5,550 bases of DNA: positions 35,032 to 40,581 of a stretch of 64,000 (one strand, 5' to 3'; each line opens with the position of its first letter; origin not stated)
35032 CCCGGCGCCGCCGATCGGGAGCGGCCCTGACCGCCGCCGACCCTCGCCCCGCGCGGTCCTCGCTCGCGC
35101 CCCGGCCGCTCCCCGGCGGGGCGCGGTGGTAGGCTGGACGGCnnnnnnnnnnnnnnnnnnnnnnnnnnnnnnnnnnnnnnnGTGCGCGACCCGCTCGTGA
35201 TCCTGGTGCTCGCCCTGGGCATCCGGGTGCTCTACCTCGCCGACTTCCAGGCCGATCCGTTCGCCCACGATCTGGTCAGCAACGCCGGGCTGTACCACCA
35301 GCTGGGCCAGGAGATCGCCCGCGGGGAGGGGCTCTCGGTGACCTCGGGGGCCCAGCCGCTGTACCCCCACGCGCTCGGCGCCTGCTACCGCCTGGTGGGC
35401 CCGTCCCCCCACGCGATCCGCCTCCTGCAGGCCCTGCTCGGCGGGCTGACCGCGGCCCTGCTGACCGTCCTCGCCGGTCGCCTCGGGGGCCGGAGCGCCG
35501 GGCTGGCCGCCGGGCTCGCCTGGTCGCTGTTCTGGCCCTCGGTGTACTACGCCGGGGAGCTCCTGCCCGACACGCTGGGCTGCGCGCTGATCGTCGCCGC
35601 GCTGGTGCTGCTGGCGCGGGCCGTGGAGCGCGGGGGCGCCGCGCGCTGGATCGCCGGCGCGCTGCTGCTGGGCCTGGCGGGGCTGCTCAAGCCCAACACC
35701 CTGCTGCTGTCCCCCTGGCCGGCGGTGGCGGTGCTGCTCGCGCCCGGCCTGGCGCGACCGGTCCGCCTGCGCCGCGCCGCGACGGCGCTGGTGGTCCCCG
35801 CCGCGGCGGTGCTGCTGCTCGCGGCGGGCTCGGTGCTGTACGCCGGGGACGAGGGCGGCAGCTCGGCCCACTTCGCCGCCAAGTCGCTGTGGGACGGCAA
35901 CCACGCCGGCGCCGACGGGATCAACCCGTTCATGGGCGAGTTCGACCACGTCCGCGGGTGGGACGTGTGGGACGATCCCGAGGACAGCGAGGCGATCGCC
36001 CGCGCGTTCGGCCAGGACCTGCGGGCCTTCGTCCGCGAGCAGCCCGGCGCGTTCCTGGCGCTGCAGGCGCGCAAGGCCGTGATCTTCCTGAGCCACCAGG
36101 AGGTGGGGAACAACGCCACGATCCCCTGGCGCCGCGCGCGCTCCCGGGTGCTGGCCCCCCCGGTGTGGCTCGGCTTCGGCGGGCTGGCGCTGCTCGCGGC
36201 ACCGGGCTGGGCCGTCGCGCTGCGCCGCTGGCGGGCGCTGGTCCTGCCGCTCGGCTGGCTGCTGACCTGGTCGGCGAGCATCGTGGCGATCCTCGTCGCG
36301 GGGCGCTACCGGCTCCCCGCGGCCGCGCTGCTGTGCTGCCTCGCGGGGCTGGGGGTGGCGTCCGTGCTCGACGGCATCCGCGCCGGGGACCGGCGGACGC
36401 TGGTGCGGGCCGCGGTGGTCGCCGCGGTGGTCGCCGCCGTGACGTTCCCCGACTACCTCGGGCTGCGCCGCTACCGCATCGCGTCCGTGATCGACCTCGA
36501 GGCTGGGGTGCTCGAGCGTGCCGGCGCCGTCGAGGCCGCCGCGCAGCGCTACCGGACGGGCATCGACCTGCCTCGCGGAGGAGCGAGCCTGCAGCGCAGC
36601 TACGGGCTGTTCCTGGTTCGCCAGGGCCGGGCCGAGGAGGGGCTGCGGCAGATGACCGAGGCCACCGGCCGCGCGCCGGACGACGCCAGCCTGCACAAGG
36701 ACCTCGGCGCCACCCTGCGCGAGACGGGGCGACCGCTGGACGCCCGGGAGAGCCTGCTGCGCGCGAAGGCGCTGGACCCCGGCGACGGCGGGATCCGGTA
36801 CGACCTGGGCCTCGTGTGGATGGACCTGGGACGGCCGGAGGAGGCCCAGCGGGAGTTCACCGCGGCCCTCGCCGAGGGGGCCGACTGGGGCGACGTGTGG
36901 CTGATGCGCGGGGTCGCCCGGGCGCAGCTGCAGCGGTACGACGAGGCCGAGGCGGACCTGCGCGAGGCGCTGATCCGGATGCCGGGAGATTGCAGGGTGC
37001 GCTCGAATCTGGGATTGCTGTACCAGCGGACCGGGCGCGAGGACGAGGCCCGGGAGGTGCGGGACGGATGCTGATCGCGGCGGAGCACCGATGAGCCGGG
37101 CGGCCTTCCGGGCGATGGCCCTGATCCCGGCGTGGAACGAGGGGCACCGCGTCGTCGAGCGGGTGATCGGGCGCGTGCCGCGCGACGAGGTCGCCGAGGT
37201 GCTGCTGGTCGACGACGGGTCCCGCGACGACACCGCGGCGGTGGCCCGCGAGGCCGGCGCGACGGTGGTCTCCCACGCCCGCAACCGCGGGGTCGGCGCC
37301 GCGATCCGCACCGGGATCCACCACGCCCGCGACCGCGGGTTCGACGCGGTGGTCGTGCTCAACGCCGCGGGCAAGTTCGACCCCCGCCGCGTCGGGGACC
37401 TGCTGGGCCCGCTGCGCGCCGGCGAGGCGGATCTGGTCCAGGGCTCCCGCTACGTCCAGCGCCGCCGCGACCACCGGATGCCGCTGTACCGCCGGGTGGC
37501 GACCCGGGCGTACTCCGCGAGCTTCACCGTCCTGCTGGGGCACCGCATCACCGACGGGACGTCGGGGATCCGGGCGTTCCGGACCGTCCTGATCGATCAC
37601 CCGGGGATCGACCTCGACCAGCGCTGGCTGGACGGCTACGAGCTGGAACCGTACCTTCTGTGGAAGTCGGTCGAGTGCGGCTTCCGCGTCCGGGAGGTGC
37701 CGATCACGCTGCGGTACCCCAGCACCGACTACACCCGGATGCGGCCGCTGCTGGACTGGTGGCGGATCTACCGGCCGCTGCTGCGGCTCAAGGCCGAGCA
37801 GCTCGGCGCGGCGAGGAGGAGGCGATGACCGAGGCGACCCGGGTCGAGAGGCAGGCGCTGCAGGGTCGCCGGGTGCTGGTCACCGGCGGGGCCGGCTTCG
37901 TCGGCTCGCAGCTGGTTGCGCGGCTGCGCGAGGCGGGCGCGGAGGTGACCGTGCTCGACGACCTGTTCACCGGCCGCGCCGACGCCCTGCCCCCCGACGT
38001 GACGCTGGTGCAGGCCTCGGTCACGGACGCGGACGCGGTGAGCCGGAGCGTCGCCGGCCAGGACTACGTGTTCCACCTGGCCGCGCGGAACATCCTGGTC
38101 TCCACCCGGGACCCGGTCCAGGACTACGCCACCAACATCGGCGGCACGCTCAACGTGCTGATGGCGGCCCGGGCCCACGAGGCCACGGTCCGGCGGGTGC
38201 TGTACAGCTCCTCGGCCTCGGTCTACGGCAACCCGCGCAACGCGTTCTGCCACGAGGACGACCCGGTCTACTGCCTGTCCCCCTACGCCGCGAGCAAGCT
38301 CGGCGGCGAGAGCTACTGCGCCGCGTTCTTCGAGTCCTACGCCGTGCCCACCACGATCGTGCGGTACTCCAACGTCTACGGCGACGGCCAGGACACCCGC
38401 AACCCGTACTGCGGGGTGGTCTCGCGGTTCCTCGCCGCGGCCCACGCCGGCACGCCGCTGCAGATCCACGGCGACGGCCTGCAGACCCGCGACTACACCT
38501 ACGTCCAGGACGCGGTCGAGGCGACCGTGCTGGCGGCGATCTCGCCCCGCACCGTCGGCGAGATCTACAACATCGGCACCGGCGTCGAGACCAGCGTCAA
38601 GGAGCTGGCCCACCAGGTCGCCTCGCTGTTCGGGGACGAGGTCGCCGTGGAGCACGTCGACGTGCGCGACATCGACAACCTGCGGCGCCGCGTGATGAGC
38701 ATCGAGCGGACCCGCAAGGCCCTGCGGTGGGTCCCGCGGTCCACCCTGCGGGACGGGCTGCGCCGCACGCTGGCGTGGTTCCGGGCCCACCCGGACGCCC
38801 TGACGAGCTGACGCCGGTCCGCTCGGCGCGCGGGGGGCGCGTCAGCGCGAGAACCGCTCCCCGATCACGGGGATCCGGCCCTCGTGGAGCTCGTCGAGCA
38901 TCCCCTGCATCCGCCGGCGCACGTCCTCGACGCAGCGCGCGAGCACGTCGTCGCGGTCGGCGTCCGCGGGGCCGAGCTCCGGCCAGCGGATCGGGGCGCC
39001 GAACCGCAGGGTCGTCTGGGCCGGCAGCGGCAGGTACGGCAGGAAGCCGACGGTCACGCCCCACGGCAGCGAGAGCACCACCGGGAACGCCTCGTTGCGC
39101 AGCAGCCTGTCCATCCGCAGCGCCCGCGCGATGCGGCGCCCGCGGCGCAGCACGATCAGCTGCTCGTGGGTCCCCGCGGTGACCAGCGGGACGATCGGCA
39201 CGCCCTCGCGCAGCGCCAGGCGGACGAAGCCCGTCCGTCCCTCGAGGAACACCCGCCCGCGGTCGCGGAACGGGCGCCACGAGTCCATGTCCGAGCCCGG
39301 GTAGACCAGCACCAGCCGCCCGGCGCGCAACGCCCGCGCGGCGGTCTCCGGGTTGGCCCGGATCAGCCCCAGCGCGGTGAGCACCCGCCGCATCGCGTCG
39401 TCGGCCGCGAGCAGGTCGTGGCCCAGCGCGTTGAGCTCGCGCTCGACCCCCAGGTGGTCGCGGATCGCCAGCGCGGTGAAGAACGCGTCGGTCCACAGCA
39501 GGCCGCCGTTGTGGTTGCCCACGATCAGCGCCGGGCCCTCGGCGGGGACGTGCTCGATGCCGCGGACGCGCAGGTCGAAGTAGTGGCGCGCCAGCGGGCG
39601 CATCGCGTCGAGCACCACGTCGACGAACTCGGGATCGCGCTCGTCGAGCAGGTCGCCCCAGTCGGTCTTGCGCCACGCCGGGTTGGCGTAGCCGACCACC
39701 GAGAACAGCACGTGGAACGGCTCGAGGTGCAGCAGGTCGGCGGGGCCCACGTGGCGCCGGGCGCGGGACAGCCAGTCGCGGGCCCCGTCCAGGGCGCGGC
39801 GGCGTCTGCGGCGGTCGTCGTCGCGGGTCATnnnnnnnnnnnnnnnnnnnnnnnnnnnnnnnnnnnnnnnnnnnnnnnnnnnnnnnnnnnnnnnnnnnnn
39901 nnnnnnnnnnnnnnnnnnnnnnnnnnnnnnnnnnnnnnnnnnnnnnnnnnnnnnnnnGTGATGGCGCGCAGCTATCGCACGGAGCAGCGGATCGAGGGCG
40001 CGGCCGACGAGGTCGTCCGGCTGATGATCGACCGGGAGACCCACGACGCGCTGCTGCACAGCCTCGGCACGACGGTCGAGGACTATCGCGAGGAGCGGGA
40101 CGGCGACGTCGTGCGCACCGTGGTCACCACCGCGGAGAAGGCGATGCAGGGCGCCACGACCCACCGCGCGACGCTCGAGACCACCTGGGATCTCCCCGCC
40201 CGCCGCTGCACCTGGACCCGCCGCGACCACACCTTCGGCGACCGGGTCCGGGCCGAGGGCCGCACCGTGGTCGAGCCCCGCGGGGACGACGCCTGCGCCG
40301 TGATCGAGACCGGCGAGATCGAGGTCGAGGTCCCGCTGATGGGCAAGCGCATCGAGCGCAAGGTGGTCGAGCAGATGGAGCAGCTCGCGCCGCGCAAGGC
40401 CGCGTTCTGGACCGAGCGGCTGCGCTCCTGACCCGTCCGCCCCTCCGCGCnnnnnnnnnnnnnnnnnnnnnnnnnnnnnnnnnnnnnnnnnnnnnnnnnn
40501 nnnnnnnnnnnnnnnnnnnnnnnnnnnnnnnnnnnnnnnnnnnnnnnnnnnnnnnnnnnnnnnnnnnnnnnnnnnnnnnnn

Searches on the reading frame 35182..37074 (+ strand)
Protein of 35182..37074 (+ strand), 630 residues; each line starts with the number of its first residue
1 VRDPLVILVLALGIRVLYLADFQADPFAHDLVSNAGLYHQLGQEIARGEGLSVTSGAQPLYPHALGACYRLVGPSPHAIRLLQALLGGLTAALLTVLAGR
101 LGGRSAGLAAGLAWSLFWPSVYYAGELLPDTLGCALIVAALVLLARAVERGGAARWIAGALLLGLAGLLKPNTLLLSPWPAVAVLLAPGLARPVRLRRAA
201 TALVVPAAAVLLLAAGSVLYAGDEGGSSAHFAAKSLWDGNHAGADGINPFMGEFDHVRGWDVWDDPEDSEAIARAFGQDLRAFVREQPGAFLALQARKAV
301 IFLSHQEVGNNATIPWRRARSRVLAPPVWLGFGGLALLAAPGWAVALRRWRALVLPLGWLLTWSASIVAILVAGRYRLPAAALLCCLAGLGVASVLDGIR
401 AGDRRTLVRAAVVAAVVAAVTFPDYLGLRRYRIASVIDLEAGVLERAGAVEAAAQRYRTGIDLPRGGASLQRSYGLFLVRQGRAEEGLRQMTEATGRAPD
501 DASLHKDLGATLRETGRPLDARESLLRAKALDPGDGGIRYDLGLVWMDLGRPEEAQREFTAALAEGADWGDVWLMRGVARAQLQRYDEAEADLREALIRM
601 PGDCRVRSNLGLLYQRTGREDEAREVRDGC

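Call 31: search_protein_families(library=pfam, proteins=[window:35182-37074:+], max_evalue=0.0001)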
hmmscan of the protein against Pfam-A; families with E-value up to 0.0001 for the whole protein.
window:35182-37074:+ (630 aa): 12 families
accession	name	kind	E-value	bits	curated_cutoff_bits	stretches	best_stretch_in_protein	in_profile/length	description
PF07719.23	TPR_2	-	2e-18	65.3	27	0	571-602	2-33/34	Tetratricopeptide repeat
PF14559.12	TPR_19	-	1.3e-11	45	25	1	513-574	2-63/68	Tetratricopeptide repeat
PF13432.12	TPR_16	-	1.9e-11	44.6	32.7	2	540-602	1-63/65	Tetratricopeptide repeat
PF13231.12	PMT_2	-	2e-11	44.8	26.1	1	59-208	4-150/160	Dolichyl-phosphate-mannose-protein mannosyltransferase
PF00515.34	TPR_1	-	3.5e-11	42.8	27.8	0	571-598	2-29/34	Tetratricopeptide repeat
PF13181.12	TPR_8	-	1e-09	38.2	25.7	0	571-597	2-28/34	Tetratricopeptide repeat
PF13424.12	TPR_12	-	4.1e-09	36.9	30.1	0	575-625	8-66/77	Tetratricopeptide repeat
PF13431.12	TPR_17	-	1.9e-07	31.2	24.4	0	600-625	9-34/34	Tetratricopeptide repeat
PF13429.12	TPR_15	-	3.1e-06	27.2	26.2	0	441-557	153-269/280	Tetratricopeptide repeat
PF13414.12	TPR_11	-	1.9e-05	24.7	26.8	0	579-618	3-42/42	TPR repeat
PF13428.12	TPR_14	-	2.7e-05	24.9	23.5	0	504-543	3-42/44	Tetratricopeptide repeat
PF13374.12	TPR_10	-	3.8e-05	24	27.5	0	607-625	5-23/42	Tetratricopeptide repeat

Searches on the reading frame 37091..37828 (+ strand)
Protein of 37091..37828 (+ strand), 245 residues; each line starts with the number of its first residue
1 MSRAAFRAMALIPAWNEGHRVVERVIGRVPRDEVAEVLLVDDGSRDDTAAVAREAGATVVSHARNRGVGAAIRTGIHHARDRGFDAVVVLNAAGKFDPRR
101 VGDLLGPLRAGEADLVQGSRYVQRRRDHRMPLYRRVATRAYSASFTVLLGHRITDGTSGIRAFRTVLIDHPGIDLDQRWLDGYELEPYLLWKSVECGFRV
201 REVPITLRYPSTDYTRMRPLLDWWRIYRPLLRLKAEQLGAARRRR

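Call 31: search_protein_families(library=pfam, proteins=[window:37091-37828:+], max_evalue=0.0001)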
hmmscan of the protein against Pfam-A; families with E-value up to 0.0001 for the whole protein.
window:37091-37828:+ (245 aa): 2 families
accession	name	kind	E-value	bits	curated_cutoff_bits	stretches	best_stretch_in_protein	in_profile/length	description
PF00535.33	Glycos_transf_2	-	9.5e-20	71.6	23.3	1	11-165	3-161/168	Glycosyl transferase family 2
PF13641.12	Glyco_tranf_2_3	-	1.6e-05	25.5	27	1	10-172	5-175/230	Glycosyltransferase like family 2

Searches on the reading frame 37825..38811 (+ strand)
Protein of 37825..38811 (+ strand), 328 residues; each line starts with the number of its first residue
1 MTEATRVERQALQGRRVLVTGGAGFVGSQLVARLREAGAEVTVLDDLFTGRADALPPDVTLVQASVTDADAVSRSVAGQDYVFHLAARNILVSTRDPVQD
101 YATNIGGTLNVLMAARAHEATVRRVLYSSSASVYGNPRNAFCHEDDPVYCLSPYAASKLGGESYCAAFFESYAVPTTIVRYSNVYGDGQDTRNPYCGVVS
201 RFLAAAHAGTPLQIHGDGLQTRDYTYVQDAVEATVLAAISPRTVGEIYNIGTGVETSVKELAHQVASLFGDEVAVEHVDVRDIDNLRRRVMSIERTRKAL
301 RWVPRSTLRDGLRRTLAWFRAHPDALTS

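Call 10: search_protein_families(library=pfam, proteins=[window:37825-38811:+], max_evalue=0.001)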
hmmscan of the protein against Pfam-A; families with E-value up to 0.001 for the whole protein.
window:37825-38811:+ (328 aa): 9 families
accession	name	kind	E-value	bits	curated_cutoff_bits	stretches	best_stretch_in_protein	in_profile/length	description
PF01370.27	Epimerase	-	9.5e-58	195.9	20.9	1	17-251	1-240/240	NAD dependent epimerase/dehydratase family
PF16363.11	GDP_Man_Dehyd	-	4.1e-47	161.7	27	1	18-315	1-332/332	GDP-mannose 4,6 dehydratase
PF01073.25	3Beta_HSD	-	1.7e-19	70.4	22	1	18-238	1-229/280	3-beta hydroxysteroid dehydrogenase/isomerase family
PF04321.23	RmlD_sub_bind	-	4.3e-17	62.5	27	1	16-273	2-235/287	RmlD substrate binding domain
PF02719.21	Polysacc_synt_2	-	1.1e-12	48.2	20.2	1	17-280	1-258/293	Polysaccharide biosynthesis protein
PF13460.12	NAD_binding_10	-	3.9e-11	43.6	27.2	1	21-182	1-144/184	NAD(P)H-binding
PF07993.18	NAD_binding_4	-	6.3e-09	35.8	20.1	1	51-199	62-216/258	Male sterility protein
PF05368.20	NmrA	-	0.0002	21.5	27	1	15-130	3-107/298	NmrA-like family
PF00106.31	adh_short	-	0.00087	19.3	26.6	0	16-76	2-68/195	short chain dehydrogenase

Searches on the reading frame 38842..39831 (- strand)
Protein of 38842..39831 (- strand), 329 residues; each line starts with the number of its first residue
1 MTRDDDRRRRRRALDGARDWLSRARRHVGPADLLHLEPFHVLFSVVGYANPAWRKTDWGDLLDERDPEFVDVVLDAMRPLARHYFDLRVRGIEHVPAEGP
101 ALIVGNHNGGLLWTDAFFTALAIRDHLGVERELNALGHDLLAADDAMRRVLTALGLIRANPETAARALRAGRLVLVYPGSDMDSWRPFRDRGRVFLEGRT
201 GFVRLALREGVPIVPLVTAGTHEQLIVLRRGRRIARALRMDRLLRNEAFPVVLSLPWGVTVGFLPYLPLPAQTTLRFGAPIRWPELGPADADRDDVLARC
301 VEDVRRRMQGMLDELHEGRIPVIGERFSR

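Call 10: search_protein_families(library=pfam, proteins=[window:38842-39831:-], max_evalue=0.001)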
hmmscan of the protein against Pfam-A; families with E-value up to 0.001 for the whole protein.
window:38842-39831:- (329 aa): 2 families
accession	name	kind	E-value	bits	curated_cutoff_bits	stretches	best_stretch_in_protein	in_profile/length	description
PF01553.26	Acyltransferase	-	5.6e-13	49.3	23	1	87-217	2-130/132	Acyltransferase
PF03982.18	DAGAT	-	5.3e-08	32.6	22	1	82-283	46-253/297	Diacylglycerol acyltransferase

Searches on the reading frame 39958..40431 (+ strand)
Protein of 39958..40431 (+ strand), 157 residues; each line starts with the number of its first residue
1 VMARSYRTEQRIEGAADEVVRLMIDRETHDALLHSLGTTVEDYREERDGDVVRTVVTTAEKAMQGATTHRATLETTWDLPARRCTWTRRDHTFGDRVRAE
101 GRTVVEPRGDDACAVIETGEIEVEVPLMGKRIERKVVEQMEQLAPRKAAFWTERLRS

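Call 10: search_protein_families(library=pfam, proteins=[window:39958-40431:+], max_evalue=0.001)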
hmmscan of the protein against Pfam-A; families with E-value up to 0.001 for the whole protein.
window:39958-40431:+ (157 aa): 1 family
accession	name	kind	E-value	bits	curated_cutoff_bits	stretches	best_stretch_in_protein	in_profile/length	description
PF10698.15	DUF2505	-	4.9e-13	49.9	26.9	1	9-153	3-156/158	Protein of unknown function (DUF2505)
